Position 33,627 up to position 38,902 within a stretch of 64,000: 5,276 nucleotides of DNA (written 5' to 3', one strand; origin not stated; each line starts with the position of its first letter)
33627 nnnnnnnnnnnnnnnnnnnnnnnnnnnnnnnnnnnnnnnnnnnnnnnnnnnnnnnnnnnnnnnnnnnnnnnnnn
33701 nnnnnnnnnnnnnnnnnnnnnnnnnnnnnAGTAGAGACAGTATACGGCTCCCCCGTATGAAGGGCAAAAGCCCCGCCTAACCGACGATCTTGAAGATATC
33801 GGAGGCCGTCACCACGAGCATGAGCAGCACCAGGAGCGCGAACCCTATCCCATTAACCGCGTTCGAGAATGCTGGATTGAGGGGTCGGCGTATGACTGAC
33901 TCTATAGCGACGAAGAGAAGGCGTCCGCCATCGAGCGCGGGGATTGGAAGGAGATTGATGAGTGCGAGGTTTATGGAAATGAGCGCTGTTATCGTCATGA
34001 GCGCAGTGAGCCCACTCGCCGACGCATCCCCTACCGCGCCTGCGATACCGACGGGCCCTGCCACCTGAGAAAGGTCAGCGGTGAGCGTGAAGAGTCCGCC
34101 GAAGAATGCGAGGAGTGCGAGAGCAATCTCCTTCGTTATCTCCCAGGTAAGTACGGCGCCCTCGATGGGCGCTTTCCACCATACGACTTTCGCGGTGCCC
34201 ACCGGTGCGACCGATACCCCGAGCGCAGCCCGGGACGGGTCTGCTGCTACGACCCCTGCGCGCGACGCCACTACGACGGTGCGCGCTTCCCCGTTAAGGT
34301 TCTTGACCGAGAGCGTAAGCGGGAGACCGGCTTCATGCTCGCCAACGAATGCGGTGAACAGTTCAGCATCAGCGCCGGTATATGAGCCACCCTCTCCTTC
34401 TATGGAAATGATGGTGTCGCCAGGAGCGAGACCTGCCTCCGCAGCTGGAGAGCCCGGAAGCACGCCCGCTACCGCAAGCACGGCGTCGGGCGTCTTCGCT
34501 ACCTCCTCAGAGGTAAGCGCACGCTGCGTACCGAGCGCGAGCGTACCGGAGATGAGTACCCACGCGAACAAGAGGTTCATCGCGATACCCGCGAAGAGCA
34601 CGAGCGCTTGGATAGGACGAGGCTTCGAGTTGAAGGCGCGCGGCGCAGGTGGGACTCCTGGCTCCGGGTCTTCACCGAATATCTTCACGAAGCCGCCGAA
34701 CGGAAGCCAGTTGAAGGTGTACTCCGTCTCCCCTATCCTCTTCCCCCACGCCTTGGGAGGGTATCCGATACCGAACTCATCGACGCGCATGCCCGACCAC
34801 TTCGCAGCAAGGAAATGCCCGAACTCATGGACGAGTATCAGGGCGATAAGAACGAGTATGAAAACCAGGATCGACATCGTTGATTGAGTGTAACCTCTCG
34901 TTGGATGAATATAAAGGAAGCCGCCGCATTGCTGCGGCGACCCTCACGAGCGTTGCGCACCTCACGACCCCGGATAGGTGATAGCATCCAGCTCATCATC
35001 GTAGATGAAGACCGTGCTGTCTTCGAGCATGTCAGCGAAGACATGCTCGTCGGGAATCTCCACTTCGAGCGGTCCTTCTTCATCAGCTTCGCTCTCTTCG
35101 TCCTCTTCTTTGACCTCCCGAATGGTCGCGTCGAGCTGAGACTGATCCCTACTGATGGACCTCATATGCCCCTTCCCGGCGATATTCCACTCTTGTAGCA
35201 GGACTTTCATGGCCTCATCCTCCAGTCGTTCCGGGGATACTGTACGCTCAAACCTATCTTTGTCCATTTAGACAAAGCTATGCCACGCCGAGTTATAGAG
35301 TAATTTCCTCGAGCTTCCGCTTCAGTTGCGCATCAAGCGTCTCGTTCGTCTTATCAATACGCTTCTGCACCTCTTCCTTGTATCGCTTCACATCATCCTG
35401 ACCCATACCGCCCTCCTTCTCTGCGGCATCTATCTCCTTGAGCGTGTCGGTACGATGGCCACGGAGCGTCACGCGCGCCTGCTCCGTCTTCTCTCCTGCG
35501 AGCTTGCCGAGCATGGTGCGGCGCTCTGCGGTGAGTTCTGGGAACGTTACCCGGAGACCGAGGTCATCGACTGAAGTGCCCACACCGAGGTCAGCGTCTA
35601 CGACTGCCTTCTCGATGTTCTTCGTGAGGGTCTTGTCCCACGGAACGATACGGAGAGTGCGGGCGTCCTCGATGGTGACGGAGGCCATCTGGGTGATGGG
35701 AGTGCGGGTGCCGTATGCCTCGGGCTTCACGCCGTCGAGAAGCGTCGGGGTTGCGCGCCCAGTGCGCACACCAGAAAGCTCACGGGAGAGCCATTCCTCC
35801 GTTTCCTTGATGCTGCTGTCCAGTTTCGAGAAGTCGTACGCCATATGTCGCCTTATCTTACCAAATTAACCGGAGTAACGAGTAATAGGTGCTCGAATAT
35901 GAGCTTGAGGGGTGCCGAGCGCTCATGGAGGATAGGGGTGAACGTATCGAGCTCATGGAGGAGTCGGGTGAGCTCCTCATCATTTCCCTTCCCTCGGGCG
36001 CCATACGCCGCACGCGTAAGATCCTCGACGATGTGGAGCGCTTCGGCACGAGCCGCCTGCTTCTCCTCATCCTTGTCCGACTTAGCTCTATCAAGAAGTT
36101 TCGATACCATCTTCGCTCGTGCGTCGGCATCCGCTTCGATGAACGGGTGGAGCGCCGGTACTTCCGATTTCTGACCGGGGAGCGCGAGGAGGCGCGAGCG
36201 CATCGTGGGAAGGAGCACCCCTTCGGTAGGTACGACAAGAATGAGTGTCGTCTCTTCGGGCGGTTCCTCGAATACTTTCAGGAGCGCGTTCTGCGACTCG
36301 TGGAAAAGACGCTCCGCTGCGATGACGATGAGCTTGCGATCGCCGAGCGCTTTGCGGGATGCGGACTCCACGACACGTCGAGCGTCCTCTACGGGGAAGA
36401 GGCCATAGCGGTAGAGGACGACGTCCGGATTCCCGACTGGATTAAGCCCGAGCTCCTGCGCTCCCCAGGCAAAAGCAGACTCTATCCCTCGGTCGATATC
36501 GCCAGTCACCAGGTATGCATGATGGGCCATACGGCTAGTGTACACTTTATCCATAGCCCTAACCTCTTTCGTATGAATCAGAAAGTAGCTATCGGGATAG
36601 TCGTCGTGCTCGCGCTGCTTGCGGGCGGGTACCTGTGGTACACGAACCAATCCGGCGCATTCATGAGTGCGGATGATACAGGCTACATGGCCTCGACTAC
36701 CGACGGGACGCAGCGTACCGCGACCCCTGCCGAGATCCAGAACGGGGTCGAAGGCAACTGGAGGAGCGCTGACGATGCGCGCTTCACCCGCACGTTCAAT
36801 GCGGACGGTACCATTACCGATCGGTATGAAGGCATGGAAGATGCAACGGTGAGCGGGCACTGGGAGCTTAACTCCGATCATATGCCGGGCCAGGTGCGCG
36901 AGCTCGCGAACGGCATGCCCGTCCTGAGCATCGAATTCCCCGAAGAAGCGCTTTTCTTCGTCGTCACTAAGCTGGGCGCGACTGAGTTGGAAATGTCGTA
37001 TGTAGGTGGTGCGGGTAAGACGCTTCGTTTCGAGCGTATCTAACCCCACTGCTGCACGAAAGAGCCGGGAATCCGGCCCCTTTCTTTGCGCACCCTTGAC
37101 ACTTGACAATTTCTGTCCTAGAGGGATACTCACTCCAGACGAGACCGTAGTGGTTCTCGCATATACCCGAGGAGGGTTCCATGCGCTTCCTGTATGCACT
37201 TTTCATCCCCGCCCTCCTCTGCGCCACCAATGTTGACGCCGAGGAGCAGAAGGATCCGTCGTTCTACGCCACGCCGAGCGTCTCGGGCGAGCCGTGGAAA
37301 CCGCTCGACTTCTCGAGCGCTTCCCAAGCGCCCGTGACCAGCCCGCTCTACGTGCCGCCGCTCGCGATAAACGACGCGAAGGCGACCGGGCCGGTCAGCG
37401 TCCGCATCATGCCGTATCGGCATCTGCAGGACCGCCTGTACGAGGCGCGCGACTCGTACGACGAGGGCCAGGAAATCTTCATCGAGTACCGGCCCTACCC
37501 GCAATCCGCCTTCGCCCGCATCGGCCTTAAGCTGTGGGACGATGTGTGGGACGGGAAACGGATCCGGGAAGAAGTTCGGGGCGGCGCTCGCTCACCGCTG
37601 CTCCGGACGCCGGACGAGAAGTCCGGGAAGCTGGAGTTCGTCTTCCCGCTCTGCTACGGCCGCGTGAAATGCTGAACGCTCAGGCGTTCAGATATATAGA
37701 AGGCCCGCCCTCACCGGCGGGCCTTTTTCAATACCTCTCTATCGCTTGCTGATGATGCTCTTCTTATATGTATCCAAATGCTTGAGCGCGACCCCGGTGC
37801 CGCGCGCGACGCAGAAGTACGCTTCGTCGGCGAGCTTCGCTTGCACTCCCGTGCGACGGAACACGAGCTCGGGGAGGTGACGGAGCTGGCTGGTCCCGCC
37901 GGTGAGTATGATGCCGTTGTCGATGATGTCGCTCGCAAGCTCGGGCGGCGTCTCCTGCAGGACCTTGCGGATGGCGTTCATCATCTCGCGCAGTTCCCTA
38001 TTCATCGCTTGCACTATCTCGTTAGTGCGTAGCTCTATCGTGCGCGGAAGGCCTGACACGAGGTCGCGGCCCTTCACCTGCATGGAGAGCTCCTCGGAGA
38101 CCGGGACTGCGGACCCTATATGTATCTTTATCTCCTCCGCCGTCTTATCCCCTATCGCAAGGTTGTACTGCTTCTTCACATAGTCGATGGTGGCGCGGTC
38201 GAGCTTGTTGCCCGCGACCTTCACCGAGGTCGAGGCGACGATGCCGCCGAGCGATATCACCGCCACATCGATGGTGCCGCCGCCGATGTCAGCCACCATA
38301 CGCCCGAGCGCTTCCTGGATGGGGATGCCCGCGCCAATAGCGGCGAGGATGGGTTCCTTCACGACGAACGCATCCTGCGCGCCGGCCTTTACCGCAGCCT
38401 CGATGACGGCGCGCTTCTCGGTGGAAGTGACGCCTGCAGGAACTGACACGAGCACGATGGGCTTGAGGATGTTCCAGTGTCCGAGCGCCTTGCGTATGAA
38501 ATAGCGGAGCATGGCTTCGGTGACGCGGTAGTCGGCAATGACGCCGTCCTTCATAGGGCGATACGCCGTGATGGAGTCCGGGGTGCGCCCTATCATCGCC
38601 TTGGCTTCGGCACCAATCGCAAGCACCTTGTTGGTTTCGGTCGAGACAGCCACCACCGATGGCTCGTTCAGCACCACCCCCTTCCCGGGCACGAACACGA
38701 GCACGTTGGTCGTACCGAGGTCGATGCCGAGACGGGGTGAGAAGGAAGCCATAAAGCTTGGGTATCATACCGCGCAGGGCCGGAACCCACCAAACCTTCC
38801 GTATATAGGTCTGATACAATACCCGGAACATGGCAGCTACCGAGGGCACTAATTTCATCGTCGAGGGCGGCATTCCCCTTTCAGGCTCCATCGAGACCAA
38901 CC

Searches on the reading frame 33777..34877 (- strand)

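Call 15: search_protein_families(library=pfam, proteins=[window:33777-34877:-], max_evalue=0.0001)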
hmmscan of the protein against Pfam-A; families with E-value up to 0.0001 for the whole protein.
window:33777-34877:- (366 aa): 3 families
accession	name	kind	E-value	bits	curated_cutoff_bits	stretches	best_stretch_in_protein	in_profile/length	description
PF02163.28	Peptidase_M50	-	1.8e-56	191.4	27.2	1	6-352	2-221/221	Peptidase family M50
PF17820.7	PDZ_6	-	1.7e-07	31.3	27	1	136-162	2-28/54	PDZ domain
PF00595.29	PDZ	-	3.2e-05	24.6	23.2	1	131-162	24-55/81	PDZ domain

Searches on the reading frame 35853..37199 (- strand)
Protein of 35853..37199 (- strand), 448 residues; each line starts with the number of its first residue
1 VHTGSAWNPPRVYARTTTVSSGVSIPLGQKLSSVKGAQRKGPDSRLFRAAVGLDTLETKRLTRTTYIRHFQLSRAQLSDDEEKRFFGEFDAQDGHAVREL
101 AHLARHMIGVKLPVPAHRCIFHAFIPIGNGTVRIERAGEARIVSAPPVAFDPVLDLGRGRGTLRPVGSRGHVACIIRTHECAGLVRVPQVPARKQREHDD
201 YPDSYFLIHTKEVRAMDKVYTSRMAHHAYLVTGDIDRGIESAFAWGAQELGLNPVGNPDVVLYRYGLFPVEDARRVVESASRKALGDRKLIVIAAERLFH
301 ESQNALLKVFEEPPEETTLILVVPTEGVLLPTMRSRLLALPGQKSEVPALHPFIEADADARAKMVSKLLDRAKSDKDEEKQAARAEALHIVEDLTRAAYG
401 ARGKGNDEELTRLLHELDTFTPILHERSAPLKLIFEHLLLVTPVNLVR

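Call 15: search_protein_families(library=pfam, proteins=[window:35853-37199:-], max_evalue=0.0001)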
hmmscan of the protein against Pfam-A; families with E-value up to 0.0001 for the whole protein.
window:35853-37199:- (448 aa): 1 family
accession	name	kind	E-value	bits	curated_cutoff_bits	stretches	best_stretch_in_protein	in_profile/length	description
PF13177.12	DNA_pol3_delta2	-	6.7e-14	52.6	27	1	270-339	83-154/161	DNA polymerase III, delta subunit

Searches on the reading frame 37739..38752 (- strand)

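Call 15: search_protein_families(library=pfam, proteins=[window:37739-38752:-], max_evalue=0.0001)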
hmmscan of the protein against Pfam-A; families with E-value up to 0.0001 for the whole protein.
window:37739-38752:- (337 aa): 4 families
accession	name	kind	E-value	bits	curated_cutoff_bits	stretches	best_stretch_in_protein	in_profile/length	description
PF06723.19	MreB_Mbl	-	1.8e-131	438.3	27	1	7-330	3-326/327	MreB/Mbl protein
PF00022.25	Actin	-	1.5e-10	40.7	27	1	31-195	31-190/410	Actin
PF14450.12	FtsA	-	2.5e-10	41.2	31.8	1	153-309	2-111/127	Cell division protein FtsA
PF00012.26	HSP70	-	1.1e-09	37.6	20.6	1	100-319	136-368/599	Hsp70 protein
